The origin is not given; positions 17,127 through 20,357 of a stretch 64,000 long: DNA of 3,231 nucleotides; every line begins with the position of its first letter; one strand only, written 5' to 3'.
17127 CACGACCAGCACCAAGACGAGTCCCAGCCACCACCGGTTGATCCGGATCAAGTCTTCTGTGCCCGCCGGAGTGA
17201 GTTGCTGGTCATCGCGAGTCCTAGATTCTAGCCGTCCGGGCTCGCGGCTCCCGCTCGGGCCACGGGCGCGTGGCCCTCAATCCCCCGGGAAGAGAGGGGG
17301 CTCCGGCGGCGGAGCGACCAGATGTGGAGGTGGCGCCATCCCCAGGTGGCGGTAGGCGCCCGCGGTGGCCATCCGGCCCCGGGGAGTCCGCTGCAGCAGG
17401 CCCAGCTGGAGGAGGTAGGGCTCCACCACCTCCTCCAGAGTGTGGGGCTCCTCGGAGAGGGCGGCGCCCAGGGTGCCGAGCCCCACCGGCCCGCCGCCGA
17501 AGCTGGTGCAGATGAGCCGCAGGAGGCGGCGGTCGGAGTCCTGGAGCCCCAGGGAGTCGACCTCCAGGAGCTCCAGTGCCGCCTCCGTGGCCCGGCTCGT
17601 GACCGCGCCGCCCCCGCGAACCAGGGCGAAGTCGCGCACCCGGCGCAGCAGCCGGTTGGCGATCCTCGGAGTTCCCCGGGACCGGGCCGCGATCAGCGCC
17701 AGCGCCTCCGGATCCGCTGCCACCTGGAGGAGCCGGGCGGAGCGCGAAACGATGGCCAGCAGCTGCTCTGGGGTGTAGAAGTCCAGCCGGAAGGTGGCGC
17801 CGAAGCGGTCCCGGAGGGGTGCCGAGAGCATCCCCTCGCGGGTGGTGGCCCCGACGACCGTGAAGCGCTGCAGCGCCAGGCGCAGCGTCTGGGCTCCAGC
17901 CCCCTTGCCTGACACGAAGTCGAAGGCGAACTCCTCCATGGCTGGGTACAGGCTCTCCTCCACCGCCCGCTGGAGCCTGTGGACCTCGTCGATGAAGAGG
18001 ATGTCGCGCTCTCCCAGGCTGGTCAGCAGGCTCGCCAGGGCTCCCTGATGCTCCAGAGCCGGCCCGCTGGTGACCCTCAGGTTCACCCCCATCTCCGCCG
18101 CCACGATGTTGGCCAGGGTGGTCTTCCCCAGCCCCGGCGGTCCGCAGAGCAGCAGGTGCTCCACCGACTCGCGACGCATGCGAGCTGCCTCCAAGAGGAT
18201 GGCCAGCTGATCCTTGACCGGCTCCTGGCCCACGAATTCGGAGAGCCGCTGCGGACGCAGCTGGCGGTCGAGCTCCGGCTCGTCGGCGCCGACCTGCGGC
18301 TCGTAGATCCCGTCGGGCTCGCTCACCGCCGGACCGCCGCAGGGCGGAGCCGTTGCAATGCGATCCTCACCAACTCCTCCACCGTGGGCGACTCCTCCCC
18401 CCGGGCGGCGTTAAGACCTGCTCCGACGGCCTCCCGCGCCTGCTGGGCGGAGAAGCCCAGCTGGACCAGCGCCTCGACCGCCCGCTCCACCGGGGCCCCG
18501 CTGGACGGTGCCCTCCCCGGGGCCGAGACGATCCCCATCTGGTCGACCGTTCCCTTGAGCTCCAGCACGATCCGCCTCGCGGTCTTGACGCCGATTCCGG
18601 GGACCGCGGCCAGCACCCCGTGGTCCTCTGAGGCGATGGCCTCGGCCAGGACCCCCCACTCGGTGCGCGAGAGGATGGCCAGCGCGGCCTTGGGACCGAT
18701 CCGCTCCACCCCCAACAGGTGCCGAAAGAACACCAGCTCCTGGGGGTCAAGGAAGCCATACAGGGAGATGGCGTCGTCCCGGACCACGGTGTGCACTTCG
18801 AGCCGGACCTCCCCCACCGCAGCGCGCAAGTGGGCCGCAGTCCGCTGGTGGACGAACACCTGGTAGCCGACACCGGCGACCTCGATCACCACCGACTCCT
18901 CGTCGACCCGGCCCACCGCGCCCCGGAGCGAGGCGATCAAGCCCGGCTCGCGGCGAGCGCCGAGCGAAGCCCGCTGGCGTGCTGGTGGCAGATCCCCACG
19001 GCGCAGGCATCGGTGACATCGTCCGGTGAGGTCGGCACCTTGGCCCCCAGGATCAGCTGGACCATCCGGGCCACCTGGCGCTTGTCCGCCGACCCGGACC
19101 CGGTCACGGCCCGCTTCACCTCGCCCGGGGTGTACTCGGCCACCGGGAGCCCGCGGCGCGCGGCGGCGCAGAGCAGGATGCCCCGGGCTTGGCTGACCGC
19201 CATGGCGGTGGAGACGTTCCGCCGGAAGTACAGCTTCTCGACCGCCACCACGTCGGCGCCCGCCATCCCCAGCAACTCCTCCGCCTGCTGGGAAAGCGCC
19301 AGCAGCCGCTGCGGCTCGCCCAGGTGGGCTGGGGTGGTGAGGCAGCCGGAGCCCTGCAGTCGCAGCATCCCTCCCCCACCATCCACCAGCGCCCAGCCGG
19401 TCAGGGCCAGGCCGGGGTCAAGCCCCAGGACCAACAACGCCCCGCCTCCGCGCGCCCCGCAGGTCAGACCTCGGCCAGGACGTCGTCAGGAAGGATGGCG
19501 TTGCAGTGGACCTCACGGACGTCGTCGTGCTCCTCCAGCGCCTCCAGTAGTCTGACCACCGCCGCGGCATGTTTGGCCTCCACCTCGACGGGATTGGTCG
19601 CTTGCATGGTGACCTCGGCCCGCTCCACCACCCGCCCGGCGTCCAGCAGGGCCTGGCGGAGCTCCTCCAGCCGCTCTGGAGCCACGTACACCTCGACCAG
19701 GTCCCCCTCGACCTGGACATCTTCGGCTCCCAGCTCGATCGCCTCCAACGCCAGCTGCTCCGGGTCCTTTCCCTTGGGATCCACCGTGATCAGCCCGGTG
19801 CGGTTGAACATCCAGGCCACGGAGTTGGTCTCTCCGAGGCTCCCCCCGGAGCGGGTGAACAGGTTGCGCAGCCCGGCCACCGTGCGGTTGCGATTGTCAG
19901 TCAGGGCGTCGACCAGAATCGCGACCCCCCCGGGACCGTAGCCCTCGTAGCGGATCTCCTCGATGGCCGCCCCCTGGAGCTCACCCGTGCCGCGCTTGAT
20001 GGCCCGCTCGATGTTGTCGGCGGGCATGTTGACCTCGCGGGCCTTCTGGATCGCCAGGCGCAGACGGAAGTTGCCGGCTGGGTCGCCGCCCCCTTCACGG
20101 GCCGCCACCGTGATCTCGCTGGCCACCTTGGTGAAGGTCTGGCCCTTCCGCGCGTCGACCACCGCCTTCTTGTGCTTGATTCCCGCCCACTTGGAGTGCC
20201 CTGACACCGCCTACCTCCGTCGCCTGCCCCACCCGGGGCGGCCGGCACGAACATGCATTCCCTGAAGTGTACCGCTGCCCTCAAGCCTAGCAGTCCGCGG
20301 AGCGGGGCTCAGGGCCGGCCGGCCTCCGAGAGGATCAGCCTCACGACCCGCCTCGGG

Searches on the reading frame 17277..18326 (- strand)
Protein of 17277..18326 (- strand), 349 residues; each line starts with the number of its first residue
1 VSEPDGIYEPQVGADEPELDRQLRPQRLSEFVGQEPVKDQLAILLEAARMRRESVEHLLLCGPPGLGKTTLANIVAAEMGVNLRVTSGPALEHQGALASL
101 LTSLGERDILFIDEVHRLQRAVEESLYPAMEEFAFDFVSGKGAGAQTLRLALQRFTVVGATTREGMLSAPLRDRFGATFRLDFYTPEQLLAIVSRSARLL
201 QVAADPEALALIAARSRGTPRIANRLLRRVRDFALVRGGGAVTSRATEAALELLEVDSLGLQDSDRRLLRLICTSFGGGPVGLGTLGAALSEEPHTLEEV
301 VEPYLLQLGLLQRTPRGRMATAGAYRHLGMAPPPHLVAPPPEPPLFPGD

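Call 11: search_protein_families(library=pfam, proteins=[window:17277-18326:-], max_evalue=0.01)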
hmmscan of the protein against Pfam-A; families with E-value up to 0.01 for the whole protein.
window:17277-18326:- (349 aa): 20 families
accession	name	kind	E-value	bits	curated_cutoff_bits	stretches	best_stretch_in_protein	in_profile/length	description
PF05496.18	RuvB_N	-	1.1e-70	237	27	1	23-181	1-159/159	Holliday junction DNA helicase RuvB P-loop domain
PF17864.7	AAA_lid_4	-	1e-27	96.1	27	1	184-257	1-74/74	RuvB AAA lid domain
PF05491.19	RuvB_C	-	3.7e-22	78.5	24.7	1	259-328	2-71/72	RuvB C-terminal winged helix domain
PF00004.35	AAA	-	8.1e-20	72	21.2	1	58-181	1-129/131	ATPase family associated with various cellular activities (AAA)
PF07728.20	AAA_5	-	2.6e-10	40.9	22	1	57-175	1-139/139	AAA domain (dynein-related subfamily)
PF13191.12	AAA_16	-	3.3e-07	31.4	32.6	1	30-162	1-129/167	AAA ATPase domain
PF20030.5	bpMoxR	-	1.7e-05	24.4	27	0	30-80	13-56/205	MoxR domain in the MoxR-vWA-beta-propeller ternary systems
PF05673.19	DUF815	-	3.9e-05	23.4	23.8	0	24-115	23-116/249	Protein of unknown function (DUF815)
PF13401.12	AAA_22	-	5.1e-05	24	27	0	56-77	6-27/130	AAA domain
PF01078.27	Mg_chelatase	-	5.4e-05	23.1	20.3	0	55-76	22-43/207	Magnesium chelatase, subunit ChlI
PF06068.19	TIP49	-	0.00014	21.6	23.8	1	20-84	14-79/347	TIP49 P-loop domain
PF03215.21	Rad17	-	0.00046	20.6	23.8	1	45-90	35-80/186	Rad17 P-loop domain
PF20720.3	nSTAND3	-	0.0016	18.6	27.2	1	53-79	15-41/155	Novel STAND NTPase 3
PF13238.12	AAA_18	-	0.0026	18.6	29.4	1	59-85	2-25/128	AAA domain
PF00931.28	NB-ARC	-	0.0037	17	23.5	0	50-76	13-39/248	NB-ARC domain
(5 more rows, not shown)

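Call 41: search_solved_structures(query=window:17277-18326:-, max_evalue=1e-30)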
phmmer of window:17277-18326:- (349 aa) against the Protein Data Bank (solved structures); distinct sequences matched with E-value up to 1e-30: 18.
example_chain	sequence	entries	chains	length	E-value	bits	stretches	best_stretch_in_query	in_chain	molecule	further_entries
7x7q_M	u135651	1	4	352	4.8e-113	381.2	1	1-339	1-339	Holliday junction ATP-dependent DNA helicase RuvB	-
6blb_A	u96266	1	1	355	4.9e-113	381.2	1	1-339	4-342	Holliday junction ATP-dependent DNA helicase RuvB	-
7x5b_A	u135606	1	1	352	1.7e-112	379.4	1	1-339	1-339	Holliday junction ATP-dependent DNA helicase RuvB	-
8efv_D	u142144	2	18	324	1.8e-110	372.7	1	20-334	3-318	Holliday junction ATP-dependent DNA helicase RuvB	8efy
1ixs_B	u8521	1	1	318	2.6e-110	372.2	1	20-333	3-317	RuvB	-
1hqc_A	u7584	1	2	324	8.5e-110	370.5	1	20-334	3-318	RUVB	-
7x7p_M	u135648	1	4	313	1.4e-109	369.8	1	21-331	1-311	Holliday junction ATP-dependent DNA helicase RuvB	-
9dx3_A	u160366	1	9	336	5.3e-109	367.9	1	13-334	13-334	Holliday junction branch migration complex subunit RuvB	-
9dx4_A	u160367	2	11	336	4e-108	365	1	13-334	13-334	Holliday junction branch migration complex subunit RuvB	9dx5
1ixr_C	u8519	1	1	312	3.3e-106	358.7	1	20-328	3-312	RuvB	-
1in4_A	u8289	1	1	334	4.7e-102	345.1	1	23-333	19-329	HOLLIDAY JUNCTION DNA HELICASE RUVB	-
1in5_A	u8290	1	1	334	1.2e-101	343.8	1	23-333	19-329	HOLLIDAY JUNCTION DNA HELICASE RUVB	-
1in6_A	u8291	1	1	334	1.4e-101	343.5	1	23-333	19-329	HOLLIDAY JUNCTION DNA HELICASE RUVB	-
1in8_A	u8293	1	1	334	2.3e-101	342.8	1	23-333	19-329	HOLLIDAY JUNCTION DNA HELICASE RUVB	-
1in7_A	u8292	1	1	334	3.3e-101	342.3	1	23-333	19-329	HOLLIDAY JUNCTION DNA HELICASE RUVB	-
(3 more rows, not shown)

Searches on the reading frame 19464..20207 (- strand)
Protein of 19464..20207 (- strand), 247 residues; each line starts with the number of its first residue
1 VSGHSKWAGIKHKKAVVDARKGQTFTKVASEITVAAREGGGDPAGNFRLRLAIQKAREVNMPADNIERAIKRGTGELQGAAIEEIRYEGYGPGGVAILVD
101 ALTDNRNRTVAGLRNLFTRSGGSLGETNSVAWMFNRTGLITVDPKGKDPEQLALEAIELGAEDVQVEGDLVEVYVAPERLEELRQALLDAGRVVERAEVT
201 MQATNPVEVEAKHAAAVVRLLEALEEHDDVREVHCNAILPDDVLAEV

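Call 11: search_protein_families(library=pfam, proteins=[window:19464-20207:-], max_evalue=0.01)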
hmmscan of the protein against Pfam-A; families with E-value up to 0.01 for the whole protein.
window:19464-20207:- (247 aa): 2 families
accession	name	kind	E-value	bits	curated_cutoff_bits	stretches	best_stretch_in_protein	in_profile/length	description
PF01709.26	Transcrip_reg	-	8.3e-54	182.1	27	1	83-237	2-160/160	TACO1/YebC second and third domain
PF20772.2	TACO1_YebC_N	-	5.1e-33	113.8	36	1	5-76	1-73/73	TACO1/YebC protein N-terminal domain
